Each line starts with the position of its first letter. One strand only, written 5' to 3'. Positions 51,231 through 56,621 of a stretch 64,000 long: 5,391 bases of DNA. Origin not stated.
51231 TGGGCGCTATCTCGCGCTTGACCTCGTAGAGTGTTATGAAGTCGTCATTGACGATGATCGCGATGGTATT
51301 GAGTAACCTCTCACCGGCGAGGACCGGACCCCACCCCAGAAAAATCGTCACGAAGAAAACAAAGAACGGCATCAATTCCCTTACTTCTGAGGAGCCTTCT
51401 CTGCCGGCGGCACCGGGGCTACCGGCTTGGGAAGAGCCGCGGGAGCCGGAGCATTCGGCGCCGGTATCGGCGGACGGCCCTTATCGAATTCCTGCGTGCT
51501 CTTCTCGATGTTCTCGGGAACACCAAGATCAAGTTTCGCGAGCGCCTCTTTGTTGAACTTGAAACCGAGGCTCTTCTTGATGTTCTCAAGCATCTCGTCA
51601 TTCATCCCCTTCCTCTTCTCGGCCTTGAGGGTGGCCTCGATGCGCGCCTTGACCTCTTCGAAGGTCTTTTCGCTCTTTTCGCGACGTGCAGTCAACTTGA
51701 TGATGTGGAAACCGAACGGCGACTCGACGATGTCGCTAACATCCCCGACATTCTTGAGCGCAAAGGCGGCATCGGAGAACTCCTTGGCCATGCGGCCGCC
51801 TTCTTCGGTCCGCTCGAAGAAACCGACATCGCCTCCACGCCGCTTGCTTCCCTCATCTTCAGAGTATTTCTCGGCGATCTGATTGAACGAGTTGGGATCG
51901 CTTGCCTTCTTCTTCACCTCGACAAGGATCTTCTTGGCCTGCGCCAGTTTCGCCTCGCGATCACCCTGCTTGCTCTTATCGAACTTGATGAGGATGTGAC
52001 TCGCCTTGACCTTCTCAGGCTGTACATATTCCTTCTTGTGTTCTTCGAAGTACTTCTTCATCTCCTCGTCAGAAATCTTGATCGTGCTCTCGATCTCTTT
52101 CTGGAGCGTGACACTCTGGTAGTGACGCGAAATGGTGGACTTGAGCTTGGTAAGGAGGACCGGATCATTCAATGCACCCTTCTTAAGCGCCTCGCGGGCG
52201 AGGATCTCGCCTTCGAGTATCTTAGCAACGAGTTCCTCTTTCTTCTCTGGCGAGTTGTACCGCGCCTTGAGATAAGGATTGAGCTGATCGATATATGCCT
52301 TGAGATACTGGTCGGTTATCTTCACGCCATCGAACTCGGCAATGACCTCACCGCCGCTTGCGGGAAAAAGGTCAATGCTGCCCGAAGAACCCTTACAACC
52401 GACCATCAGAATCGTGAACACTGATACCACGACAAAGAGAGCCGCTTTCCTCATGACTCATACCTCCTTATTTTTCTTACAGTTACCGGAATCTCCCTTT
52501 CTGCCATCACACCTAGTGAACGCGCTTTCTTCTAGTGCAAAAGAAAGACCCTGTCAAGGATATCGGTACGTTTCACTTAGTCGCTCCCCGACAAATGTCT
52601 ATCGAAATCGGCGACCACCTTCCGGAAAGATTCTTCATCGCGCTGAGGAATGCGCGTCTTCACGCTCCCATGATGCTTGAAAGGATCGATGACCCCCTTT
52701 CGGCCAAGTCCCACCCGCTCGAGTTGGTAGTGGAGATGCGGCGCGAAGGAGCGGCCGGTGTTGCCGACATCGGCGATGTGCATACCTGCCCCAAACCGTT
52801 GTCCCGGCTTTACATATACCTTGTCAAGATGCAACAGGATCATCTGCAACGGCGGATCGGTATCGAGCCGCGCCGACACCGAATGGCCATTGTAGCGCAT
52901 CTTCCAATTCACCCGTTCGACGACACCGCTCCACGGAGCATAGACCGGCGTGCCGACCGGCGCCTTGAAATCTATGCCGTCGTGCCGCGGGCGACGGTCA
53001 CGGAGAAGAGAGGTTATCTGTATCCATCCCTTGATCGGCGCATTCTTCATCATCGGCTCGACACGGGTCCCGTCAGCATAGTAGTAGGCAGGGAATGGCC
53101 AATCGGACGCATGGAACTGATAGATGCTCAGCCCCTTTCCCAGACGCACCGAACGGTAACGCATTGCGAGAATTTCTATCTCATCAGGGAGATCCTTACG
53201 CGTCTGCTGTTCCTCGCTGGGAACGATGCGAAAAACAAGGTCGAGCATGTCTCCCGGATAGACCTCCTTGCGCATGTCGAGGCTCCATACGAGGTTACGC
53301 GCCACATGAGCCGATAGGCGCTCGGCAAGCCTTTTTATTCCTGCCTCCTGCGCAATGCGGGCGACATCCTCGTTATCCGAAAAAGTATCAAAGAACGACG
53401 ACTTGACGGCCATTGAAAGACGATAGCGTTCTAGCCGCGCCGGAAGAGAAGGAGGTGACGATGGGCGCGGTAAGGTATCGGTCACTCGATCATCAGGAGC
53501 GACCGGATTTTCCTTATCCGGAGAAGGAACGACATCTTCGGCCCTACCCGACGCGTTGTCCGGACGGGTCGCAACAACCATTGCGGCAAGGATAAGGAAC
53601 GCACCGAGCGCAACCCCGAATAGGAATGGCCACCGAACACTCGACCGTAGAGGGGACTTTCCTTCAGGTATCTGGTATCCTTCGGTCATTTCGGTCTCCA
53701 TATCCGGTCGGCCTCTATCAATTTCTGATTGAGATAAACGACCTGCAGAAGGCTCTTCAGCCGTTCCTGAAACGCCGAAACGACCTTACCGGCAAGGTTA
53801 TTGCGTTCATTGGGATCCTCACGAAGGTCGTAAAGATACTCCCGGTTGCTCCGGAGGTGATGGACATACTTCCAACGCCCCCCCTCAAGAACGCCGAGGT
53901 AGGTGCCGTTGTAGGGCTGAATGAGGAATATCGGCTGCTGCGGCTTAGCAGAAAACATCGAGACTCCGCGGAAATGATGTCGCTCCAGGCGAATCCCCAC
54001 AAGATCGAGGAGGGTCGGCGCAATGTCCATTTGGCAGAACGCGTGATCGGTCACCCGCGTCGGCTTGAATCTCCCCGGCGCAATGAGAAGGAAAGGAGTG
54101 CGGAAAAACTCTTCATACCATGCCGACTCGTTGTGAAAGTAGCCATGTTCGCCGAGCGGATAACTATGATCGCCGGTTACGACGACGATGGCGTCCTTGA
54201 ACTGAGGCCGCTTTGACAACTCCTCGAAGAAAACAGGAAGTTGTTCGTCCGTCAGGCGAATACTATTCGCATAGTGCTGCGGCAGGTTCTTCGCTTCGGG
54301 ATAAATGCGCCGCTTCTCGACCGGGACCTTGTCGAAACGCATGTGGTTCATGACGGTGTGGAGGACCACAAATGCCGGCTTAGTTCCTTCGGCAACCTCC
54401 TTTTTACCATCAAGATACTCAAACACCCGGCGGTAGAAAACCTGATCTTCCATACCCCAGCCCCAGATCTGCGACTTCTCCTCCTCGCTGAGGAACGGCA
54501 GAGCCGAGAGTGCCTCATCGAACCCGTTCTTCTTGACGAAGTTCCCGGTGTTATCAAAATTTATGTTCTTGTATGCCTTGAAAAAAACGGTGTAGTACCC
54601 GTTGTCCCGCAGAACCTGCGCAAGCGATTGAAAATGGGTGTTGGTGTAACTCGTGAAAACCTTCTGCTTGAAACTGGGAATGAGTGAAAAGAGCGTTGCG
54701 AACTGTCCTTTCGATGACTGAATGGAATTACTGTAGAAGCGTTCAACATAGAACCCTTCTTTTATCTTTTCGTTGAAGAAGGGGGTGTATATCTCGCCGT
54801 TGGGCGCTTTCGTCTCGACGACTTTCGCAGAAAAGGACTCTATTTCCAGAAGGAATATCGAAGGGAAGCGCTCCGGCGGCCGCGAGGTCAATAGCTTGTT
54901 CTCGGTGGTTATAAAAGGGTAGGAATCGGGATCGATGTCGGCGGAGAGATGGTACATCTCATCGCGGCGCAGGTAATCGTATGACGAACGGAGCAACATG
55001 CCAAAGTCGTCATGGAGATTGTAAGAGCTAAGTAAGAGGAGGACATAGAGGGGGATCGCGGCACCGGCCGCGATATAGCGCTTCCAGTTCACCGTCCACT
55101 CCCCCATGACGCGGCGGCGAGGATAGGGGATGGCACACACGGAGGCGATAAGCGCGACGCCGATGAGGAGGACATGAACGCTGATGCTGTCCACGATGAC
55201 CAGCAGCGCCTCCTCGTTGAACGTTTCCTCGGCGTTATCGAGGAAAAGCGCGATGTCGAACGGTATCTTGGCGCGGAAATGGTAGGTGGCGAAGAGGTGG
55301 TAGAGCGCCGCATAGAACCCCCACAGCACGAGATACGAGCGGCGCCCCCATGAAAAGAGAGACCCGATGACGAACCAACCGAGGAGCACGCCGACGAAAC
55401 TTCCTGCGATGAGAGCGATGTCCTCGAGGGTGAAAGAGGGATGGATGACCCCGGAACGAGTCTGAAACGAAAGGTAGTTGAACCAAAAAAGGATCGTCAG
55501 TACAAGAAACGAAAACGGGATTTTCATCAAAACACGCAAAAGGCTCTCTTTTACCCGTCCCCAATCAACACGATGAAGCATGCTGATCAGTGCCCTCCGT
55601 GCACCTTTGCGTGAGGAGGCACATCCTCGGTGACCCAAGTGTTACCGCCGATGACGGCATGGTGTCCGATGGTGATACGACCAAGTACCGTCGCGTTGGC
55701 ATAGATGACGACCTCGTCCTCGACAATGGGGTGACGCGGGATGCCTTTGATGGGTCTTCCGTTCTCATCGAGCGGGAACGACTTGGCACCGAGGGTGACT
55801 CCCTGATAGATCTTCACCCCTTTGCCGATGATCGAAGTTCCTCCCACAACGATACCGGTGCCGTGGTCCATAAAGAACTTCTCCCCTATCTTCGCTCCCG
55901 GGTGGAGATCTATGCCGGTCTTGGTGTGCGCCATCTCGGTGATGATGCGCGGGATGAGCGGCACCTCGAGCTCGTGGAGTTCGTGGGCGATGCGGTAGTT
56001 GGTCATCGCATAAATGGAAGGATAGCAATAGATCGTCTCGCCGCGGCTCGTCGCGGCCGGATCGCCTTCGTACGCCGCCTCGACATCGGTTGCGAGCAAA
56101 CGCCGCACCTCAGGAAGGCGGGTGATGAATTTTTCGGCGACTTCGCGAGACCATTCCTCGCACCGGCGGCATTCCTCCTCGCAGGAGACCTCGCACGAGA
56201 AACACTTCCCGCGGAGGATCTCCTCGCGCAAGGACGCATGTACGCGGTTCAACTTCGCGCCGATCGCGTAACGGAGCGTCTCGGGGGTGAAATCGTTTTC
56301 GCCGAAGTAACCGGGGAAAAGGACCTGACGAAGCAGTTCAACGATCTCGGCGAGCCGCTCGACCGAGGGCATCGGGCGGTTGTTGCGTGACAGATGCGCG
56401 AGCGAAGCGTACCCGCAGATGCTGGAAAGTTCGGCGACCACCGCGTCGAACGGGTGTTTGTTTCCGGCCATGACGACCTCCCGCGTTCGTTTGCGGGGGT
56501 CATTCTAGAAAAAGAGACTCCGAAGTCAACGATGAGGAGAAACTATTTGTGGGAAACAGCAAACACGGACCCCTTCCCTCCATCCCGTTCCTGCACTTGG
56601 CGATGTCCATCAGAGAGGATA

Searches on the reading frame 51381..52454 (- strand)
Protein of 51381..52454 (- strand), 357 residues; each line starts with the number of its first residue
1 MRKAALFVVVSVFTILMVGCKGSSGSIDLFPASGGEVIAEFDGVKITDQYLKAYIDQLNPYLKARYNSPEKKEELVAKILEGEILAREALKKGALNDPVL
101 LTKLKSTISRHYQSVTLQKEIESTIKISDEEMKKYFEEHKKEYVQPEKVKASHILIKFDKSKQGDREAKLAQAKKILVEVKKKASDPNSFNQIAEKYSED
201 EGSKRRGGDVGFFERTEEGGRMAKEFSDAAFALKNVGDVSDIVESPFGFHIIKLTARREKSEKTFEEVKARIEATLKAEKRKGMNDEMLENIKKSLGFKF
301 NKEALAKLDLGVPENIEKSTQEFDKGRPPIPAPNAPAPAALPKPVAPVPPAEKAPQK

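Call 29: search_protein_families(library=pfam, proteins=[window:51381-52454:-], max_evalue=0.00001)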
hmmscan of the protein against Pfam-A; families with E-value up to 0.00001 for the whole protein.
window:51381-52454:- (357 aa): 3 families
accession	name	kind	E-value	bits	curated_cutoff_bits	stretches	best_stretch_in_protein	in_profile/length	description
PF13616.12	Rotamase_3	-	7.3e-27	94.7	22.5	1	133-257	4-115/116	PPIC-type PPIASE domain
PF00639.27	Rotamase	-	5.1e-24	85.5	21.7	1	153-255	1-96/97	PPIC-type PPIASE domain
PF13145.12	Rotamase_2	-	6.3e-18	66.2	27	1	127-269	1-120/121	PPIC-type PPIASE domain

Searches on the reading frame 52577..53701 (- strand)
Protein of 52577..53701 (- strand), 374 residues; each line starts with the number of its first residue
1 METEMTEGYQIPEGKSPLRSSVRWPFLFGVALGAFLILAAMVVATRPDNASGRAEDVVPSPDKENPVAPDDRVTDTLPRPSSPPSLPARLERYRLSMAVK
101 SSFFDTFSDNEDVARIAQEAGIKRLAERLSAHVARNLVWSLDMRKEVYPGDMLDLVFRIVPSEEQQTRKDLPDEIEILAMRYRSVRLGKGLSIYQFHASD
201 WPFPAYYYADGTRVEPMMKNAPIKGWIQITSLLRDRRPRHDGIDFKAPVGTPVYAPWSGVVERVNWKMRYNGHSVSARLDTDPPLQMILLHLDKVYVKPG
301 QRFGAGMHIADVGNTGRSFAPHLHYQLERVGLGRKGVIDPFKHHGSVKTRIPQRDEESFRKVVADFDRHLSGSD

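Call 29: search_protein_families(library=pfam, proteins=[window:52577-53701:-], max_evalue=0.00001)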
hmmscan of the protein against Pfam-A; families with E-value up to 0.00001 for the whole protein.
window:52577-53701:- (374 aa): 1 family
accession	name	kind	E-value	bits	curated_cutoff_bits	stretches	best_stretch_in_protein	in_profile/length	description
PF01551.29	Peptidase_M23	-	7.3e-21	74.6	28.7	1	239-329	2-89/96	Peptidase family M23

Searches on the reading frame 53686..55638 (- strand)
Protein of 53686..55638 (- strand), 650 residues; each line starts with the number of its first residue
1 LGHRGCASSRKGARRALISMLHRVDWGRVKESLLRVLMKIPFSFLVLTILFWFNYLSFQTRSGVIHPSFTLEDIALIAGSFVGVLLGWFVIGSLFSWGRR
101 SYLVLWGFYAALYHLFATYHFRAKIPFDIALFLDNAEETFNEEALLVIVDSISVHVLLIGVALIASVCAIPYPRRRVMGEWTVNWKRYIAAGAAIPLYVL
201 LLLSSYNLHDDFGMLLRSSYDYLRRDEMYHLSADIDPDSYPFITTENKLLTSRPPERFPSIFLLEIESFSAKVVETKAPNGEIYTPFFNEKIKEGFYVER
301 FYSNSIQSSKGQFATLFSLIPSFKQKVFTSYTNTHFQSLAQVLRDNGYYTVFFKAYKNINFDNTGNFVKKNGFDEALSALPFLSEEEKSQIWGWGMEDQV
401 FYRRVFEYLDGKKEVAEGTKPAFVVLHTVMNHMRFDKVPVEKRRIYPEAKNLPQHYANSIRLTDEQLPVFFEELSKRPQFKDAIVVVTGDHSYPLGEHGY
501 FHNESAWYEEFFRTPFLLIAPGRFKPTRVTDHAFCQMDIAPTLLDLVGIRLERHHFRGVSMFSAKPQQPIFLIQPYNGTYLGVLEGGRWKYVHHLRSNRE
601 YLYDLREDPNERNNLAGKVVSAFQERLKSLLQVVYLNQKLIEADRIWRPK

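Call 29: search_protein_families(library=pfam, proteins=[window:53686-55638:-], max_evalue=0.00001)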
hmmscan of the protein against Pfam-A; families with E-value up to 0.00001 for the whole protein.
window:53686-55638:- (650 aa): 2 families
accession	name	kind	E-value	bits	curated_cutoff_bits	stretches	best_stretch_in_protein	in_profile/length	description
PF00884.28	Sulfatase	-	6.3e-39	134.5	25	1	261-549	3-301/301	Sulfatase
PF16347.10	SGSH_C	-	2.5e-14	54.1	29.3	1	496-561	1-64/154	N-sulphoglucosamine sulphohydrolase, C-terminal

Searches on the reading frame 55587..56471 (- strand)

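Call 29: search_protein_families(library=pfam, proteins=[window:55587-56471:-], max_evalue=0.00001)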
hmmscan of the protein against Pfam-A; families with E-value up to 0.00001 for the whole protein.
window:55587-56471:- (294 aa): 1 family
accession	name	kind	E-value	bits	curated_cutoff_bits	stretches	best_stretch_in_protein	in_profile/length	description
PF00132.30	Hexapep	-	6.8e-08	32.3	27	1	247-281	1-35/36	Bacterial transferase hexapeptide (six repeats)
